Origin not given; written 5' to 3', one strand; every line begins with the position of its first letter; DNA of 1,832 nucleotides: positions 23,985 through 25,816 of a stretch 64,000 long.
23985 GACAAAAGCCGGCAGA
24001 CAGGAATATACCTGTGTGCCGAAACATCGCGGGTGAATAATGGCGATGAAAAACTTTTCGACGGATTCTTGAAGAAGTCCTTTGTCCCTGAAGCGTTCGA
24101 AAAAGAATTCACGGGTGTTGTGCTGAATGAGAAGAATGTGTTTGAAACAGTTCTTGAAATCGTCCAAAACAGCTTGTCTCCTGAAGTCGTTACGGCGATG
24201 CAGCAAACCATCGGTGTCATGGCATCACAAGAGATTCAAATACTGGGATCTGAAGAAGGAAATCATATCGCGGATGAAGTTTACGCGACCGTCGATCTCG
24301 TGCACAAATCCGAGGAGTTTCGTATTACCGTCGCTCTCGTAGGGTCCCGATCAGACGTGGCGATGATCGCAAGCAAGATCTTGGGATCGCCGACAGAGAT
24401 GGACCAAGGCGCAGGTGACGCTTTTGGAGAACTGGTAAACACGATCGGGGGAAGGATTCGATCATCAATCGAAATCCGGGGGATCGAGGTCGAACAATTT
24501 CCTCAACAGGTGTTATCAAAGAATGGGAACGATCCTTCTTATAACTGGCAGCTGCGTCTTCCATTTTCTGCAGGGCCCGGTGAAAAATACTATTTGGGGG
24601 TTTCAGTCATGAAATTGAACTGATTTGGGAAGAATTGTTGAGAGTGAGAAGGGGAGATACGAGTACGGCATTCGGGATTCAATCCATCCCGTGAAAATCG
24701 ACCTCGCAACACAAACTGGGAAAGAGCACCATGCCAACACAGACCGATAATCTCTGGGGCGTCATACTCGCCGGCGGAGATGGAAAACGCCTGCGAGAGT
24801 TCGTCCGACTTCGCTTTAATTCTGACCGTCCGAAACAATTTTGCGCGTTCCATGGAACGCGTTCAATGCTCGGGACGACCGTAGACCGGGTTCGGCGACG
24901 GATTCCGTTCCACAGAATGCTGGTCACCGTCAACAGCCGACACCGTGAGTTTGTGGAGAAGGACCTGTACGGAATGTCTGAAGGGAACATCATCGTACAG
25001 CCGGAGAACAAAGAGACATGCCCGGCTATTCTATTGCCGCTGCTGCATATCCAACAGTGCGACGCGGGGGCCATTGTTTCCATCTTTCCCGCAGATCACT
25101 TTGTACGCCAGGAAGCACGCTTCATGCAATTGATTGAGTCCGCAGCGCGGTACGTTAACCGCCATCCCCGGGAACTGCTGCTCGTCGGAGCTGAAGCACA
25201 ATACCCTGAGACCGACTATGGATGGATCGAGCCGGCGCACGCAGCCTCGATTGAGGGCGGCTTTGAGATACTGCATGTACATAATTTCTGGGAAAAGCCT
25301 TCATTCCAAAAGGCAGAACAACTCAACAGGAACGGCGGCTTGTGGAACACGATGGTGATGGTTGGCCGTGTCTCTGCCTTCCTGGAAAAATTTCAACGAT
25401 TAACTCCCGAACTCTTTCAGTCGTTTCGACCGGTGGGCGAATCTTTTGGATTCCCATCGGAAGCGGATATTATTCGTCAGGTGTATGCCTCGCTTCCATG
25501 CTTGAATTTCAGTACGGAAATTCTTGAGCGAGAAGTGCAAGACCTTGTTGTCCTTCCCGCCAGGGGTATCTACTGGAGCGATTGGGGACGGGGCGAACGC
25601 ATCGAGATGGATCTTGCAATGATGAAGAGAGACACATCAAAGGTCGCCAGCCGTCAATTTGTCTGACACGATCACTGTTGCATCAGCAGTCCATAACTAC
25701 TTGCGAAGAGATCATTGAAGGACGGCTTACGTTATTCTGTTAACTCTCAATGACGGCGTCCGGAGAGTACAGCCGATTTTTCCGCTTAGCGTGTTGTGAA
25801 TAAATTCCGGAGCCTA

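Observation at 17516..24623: Hemerythrin -> 1767-aa multi-PAS unorthodox kinase (REC+HPt) -> REC/pseudo-REC/CheX-like regulator: a candidate O2/redox-to-chemotaxis phosphorelay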

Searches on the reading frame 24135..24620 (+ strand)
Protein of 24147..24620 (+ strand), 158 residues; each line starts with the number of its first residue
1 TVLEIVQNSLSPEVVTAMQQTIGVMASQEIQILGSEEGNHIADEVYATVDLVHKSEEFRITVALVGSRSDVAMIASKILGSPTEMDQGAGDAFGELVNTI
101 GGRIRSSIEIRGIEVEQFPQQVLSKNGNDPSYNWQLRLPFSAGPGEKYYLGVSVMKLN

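Call 35: search_solved_structures(query=window:24147-24620:+, max_evalue=10, show_alignments=3)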
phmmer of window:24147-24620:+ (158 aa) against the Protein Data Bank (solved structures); distinct sequences matched with E-value up to 10: 8.
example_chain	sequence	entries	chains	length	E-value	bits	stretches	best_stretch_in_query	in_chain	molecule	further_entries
1squ_A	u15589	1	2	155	0.037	17.4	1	73-154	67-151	CheX protein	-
1xko_A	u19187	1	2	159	0.037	17.3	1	74-154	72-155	CHEMOTAXIS protein cheX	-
3hm4_A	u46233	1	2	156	0.045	17.1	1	15-145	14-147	Chemotaxis protein CheX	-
3iic_A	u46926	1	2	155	0.047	17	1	67-147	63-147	CheC domain protein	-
3h2d_A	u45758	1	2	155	0.12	15.7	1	64-145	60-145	CheC-like superfamily protein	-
3h4y_A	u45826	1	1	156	0.59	13.4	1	44-132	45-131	putative chemotaxis protein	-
3wxm_B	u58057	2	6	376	1.3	12.4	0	86-145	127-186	Protein pelota homolog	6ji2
5h36_E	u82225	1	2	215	1.8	11.8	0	55-96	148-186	Uncharacterized protein TRIC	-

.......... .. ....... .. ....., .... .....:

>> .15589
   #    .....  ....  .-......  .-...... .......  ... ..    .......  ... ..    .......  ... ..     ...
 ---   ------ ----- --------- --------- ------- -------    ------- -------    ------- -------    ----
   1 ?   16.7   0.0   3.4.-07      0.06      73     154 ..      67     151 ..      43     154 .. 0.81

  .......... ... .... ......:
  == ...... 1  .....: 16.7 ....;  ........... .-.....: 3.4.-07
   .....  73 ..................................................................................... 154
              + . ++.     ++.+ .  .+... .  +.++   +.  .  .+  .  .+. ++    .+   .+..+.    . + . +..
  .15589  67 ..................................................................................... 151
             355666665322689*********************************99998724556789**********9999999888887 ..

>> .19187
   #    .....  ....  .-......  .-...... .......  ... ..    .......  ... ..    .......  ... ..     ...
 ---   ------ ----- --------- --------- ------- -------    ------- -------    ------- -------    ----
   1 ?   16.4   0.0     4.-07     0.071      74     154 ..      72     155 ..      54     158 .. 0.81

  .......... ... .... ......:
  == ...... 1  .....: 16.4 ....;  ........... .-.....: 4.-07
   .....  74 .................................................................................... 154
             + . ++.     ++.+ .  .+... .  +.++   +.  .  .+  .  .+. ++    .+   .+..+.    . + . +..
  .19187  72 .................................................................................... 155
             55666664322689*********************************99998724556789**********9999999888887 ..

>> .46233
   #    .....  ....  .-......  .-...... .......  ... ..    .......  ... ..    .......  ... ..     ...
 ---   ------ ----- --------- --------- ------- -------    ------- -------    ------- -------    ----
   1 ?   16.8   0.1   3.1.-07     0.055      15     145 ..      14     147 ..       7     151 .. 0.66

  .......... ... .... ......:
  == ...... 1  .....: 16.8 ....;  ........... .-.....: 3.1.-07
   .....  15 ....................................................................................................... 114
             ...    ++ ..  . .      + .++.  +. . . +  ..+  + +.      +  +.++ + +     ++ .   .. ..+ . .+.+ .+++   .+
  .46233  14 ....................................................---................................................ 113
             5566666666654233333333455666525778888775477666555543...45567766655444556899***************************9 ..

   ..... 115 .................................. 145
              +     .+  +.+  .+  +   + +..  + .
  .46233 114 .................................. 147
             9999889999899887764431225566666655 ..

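Call 39: search_solved_structures(query=A3, max_evalue=1, show_alignments=3)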
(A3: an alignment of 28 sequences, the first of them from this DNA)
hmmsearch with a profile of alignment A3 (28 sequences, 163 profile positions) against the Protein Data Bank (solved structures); distinct sequences matched with E-value up to 1: 10.
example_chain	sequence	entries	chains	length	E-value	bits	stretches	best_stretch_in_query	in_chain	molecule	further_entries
3hm4_A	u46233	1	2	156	1.6e-07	34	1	41-150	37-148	Chemotaxis protein CheX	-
3h2d_A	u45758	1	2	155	3.8e-06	29.6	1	66-153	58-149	CheC-like superfamily protein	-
3iic_A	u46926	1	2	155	1.5e-05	27.6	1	66-145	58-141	CheC domain protein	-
3h4y_A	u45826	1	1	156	4.6e-05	26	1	48-150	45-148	putative chemotaxis protein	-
6vpw_A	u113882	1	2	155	8.8e-05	25.1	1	67-153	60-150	Chemotaxis protein CheX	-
1squ_A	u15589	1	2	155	0.0002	23.9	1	70-159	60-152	CheX protein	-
1xko_A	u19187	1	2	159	0.00022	23.8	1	70-159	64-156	CHEMOTAXIS protein cheX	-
3hzh_B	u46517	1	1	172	0.022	17.3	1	89-159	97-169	Chemotaxis operon protein (CheX)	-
1mg7_A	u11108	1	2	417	0.11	15.1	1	29-81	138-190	early switch protein xol-1 2.2k splice form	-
6mq5_A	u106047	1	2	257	0.53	12.8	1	82-124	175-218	CLIP-associating protein 1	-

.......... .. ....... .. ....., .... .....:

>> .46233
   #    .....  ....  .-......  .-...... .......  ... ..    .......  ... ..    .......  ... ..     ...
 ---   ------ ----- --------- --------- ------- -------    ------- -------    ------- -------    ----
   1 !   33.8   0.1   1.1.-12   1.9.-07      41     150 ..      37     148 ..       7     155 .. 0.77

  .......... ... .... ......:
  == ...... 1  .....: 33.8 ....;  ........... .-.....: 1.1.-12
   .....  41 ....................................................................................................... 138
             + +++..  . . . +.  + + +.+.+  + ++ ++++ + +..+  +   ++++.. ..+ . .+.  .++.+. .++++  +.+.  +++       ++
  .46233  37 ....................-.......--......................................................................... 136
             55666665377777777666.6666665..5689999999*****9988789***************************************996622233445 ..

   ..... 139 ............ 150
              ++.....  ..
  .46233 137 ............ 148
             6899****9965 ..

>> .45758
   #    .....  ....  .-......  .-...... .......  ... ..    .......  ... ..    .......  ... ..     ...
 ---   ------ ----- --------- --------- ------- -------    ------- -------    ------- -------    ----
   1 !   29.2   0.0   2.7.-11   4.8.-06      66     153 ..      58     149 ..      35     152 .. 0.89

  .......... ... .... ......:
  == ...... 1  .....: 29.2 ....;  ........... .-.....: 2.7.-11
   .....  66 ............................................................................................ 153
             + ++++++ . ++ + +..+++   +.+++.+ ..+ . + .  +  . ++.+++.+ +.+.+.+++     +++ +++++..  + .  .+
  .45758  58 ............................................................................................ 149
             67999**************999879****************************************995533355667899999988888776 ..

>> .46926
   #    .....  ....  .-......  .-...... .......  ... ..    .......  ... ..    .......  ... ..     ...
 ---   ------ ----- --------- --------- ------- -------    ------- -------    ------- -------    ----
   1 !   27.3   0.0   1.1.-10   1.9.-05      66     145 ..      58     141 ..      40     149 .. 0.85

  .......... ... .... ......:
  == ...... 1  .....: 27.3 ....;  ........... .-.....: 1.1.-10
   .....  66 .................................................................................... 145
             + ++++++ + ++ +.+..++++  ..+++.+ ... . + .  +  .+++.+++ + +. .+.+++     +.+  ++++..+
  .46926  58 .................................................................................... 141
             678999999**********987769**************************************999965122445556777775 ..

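Call 40: search_protein_families(library=pfam, alignment_id=A3, max_evalue=0.01)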
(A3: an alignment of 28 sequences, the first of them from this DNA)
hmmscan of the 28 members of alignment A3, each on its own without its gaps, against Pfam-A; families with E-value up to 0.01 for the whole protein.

A. member 1, seq(162 aa): 1 family
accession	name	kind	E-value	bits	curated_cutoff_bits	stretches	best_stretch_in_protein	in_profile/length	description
PF13690.11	CheX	-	1e-05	26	27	1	61-131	10-77/94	Chemotaxis phosphatase CheX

B. families by the number of members that match (of 28 scanned): 1 family
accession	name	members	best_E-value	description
PF13690.11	CheX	18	9.1e-09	Chemotaxis phosphatase CheX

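Call 50: predict_structure(alignment_id=A3)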
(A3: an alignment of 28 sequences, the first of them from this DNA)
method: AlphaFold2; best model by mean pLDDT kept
length: 162 residues; sequences in the alignment: 28
mean_pLDDT: 95.9   pTM: 0.91
mean pLDDT of the five models: 95.9, 96.0, 95.7, 95.5, 95.4
residues with pLDDT >= 90: 151; 70-90: 11; 50-70: 0; < 50: 0
segments of 3 or more residues with pLDDT < 50: none
pLDDT, mean of each block of 10 residues (from residue 1): 97 97 96 95 95 97 98 97 97 98 98 98 95 86 94 98 91
secondary structure, 60 per line:
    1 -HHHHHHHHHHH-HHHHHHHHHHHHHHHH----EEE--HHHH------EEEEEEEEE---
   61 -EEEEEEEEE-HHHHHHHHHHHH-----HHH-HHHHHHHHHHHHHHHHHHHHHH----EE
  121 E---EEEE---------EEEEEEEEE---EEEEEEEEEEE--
elements in order: H2-12 H14-29 E34-36 H39-42 E49-57 E62-70 H72-83 H93-114 E119-121 E125-128 E138-146 E150-160

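Call 53: fold_search(model_id=the predicted structure, library=pdb)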
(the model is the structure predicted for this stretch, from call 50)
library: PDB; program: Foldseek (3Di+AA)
matches with E <= 10: 540; with E <= 0.001: 30
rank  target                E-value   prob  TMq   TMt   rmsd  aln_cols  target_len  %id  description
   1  6vpw_A                1.1e-09  1.00  0.70  0.74   3.6       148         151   17  1.90 Angstrom Resolution Crystal Structure Chemotaxis protein CheX from Vibrio vulnificus (released 2021-02-10)
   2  3h2d_B                1.1e-09  1.00  0.68  0.71   4.1       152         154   20  Crystal structure of a chemotactic chec-like protein (so_3915) from shewanella oneidensis mr-1 at 1.86 A resolution (released 2009-04-28)
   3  1squ_B                1.5e-09  1.00  0.65  0.68   4.7       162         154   18  Structural Genomics, Crystal structure of the CheX protein from Thermotoga maritima (released 2004-05-04)
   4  3iic_A                1.8e-09  1.00  0.64  0.67   4.7       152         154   14  Crystal structure of CheC-like superfamily protein (YP_001095400.1) from Shewanella SP. PV-4 at 2.13 A resolution (released 2009-08-18)
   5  1squ_A                3.3e-09  1.00  0.71  0.75   3.4       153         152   18  Structural Genomics, Crystal structure of the CheX protein from Thermotoga maritima (released 2004-05-04)
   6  6vpw_B                4.4e-09  1.00  0.72  0.78   3.2       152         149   16  1.90 Angstrom Resolution Crystal Structure Chemotaxis protein CheX from Vibrio vulnificus (released 2021-02-10)
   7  3hm4_B                9.9e-09  1.00  0.66  0.71   4.4       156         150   18  CRYSTAL STRUCTURE OF A CHEMOTAXIS PROTEIN CHEX (DDE_0281) FROM DESULFOVIBRIO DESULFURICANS SUBSP. AT 1.30 A RESOLUTION (released 2009-06-23)
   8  3hm4_A                9.9e-09  1.00  0.66  0.69   4.6       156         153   17  CRYSTAL STRUCTURE OF A CHEMOTAXIS PROTEIN CHEX (DDE_0281) FROM DESULFOVIBRIO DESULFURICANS SUBSP. AT 1.30 A RESOLUTION (released 2009-06-23)
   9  3h2d_A                1.3e-08  1.00  0.66  0.69   4.6       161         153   19  Crystal structure of a chemotactic chec-like protein (so_3915) from shewanella oneidensis mr-1 at 1.86 A resolution (released 2009-04-28)
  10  3hzh_B                1.5e-08  1.00  0.73  0.76   3.0       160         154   14  Crystal structure of the CheX-CheY-BeF3-Mg+2 complex from Borrelia burgdorferi (released 2010-02-16)
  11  1xko_B                1.6e-08  1.00  0.70  0.72   3.3       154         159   19  Structure of Thermotoga maritima CheX (released 2004-12-07)
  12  3h4y                  3.0e-08  1.00  0.71  0.74   4.4       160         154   17  Crystal structure of putative chemotaxis protein (YP_009526.1) from DESULFOVIBRIO VULGARIS HILDENBOROUGH at 1.55 A resol (released 2009-05-05)
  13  1xko_A                7.1e-08  1.00  0.67  0.72   3.5       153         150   18  Structure of Thermotoga maritima CheX (released 2004-12-07)
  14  1xkr                  5.7e-06  1.00  0.53  0.44   7.3       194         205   13  X-ray Structure of Thermotoga maritima CheC (released 2004-12-07)
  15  4hyn_B                7.7e-06  1.00  0.60  0.51   5.8       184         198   17  X-ray crystal structure of Thermotoga maritima FliY (released 2013-04-03)
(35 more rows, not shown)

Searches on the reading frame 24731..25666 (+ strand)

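Call 8: search_protein_families(library=pfam, proteins=[window:24731-25666:+], max_evalue=0.001)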
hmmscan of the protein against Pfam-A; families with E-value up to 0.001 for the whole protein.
window:24731-25666:+ (311 aa): 2 families
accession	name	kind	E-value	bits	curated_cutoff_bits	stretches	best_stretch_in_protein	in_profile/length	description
PF00483.29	NTP_transferase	-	3.6e-21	76.3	21.2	1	10-238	2-212/245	Nucleotidyl transferase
PF12804.13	NTP_transf_3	-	0.00038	21.1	27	1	10-77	1-57/160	MobA-like NTP transferase domain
